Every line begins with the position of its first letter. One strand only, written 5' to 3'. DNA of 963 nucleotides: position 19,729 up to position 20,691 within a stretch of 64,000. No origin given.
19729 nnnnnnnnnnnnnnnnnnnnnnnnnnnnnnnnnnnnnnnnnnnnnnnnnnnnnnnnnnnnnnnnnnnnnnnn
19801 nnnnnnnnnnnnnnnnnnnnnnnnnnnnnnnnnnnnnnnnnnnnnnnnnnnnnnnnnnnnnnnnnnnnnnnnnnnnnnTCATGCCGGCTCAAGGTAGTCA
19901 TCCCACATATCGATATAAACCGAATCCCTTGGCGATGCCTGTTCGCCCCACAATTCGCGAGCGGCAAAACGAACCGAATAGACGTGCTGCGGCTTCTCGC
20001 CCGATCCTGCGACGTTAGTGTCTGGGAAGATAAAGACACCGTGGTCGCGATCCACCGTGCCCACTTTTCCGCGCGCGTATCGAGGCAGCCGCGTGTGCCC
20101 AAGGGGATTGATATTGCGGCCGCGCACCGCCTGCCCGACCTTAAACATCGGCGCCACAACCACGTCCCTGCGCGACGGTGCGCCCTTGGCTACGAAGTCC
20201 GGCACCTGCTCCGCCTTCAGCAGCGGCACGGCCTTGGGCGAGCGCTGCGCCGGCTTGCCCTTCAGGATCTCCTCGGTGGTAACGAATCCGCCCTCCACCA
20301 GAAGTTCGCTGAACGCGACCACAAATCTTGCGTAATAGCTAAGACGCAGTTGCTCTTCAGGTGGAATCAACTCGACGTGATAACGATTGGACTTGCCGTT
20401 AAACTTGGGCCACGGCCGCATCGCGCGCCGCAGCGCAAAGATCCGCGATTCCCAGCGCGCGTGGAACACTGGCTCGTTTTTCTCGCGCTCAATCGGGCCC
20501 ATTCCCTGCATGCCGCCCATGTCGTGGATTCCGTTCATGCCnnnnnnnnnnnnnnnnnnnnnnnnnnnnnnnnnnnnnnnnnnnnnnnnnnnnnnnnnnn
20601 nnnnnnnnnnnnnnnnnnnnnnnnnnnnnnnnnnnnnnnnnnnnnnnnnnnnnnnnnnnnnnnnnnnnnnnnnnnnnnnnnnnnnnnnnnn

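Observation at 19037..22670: Cobalt-type nitrile hydratase with a twin-arginine signal on the alpha subunit and an activator-ferredoxin fusion, next to an amidase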

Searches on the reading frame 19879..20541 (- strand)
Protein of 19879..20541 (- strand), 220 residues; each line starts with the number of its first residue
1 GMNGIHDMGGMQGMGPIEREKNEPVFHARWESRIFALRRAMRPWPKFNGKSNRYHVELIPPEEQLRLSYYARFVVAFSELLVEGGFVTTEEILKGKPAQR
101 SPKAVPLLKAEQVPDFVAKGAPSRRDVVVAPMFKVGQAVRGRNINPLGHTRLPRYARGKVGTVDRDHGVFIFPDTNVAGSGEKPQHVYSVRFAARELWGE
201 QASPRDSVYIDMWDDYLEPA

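Call 3: search_protein_families(library=pfam, proteins=[window:19879-20541:-], max_evalue=0.01)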
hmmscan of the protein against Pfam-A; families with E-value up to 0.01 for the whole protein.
window:19879-20541:- (220 aa): 2 families
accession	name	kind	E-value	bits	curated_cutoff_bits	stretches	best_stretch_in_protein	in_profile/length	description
PF02211.21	NHase_beta_C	-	1.3e-34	118.9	27.7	1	123-219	2-98/98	Nitrile hydratase beta subunit, C-terminal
PF21006.2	NHase_beta_N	-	8.4e-30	103.6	21.5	1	2-109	1-108/115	Nitrile hydratase beta subunit, N-terminal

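Call 4: search_protein_families(library=ncbifam, proteins=[window:19879-20541:-], max_evalue=0.01)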
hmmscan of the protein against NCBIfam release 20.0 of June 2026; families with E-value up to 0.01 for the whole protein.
window:19879-20541:- (220 aa): 1 family
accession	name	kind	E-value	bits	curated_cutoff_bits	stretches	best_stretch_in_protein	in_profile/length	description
TIGR03888.1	nitrile_beta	equivalog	1e-71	241.5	152.2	1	2-220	1-226/226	nitrile hydratase subunit beta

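Call 37: search_solved_structures(query=window:19879-20541:-, max_evalue=1e-10, show_alignments=1)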
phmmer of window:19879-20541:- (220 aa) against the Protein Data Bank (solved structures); distinct sequences matched with E-value up to 1e-10: 24.
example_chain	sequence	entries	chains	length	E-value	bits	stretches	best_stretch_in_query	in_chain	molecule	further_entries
3qxe_B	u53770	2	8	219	5.7e-61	209.4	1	2-220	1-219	Co-type Nitrile Hydratase beta subunit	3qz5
3qyh_B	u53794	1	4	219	1.1e-60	208.5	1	2-220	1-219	Co-type Nitrile Hydratase beta subunit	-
3qyg_B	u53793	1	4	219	1.5e-60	208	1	2-220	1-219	Co-type Nitrile Hydratase beta subunit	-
3qz9_B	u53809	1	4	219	2.1e-60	207.5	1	2-220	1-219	Co-type Nitrile Hydratase beta subunit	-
7w8l_B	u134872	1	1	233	3.9e-46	160.8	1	2-218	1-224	Cobalt-containing nitrile hydratase subunit beta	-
1ugp_B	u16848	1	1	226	4.5e-46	160.6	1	2-218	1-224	Cobalt-containing nitrile hydratase subunit beta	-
1ire_B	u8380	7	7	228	4.6e-46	160.6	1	2-218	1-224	Nitrile Hydratase | Nitrile Hydratase beta subunit | Cobalt-containing nitrile hydratase subunit beta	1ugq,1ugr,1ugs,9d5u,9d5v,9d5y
3vyh_B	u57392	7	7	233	5e-46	160.5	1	2-218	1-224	Cobalt-containing nitrile hydratase subunit beta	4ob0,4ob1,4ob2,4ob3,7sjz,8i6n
7w8m_B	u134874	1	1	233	1e-45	159.5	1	2-218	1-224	Cobalt-containing nitrile hydratase subunit beta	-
9d6j_B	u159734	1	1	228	1.1e-45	159.4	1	2-218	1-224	Cobalt-containing nitrile hydratase subunit beta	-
9d6m_B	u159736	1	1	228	1.2e-45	159.3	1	2-218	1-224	Cobalt-containing nitrile hydratase subunit beta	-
9d65_B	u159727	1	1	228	2.4e-45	158.2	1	2-218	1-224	Cobalt-containing nitrile hydratase subunit beta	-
9d6k_B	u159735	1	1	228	2.9e-45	158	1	2-218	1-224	Cobalt-containing nitrile hydratase subunit beta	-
7qom_B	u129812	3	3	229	1.2e-41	146.1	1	2-219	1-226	Nitrile hydratase subunit beta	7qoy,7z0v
2dpp_B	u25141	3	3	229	2.9e-41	144.9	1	2-219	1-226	Nitrile hydratase beta subunit | Nitrile hydratase subunit beta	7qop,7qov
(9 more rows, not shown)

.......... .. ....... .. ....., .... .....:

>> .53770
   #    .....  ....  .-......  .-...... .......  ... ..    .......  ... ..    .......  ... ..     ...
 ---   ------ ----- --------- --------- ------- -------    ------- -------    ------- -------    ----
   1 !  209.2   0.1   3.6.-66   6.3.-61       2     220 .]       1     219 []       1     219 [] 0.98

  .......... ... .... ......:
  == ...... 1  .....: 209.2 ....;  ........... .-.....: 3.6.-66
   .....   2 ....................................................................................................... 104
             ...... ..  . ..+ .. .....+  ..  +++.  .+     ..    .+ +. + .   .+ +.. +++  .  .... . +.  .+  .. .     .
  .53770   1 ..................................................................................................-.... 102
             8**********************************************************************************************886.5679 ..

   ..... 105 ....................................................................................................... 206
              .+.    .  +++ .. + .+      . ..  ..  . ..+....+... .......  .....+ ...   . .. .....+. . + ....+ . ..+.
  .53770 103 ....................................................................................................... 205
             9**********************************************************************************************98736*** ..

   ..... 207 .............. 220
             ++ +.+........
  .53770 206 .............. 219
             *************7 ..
